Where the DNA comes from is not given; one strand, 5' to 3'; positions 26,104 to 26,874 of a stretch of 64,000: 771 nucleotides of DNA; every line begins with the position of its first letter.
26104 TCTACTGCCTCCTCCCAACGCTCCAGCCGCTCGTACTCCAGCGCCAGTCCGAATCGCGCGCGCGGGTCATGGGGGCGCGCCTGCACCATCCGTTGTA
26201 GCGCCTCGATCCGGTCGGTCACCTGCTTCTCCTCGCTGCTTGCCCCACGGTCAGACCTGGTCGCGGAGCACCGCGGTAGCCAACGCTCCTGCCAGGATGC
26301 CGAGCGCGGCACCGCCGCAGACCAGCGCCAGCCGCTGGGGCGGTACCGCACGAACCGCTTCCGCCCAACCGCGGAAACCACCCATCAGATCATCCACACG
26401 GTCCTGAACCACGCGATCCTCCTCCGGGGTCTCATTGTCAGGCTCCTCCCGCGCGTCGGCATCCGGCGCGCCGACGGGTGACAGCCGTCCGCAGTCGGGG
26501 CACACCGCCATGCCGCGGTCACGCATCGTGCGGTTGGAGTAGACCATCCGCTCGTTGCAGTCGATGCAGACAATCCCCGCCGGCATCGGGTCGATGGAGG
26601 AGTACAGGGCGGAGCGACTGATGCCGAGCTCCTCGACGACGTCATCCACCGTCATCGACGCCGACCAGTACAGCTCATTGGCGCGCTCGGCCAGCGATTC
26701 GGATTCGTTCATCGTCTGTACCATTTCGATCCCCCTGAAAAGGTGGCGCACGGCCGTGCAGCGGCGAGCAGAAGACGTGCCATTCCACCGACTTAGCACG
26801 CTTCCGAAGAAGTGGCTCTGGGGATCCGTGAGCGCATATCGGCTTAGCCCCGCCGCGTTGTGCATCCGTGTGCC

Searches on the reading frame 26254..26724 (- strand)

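Call 70: search_protein_families(library=pfam, proteins=[window:26254-26724:-], max_evalue=0.01)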
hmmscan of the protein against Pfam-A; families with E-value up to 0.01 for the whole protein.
seq(157 aa): 1 family
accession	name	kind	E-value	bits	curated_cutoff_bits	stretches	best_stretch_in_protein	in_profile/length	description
PF09788.14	Tmemb_55A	-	0.0034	17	30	1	41-86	141-183/248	Transmembrane protein 55A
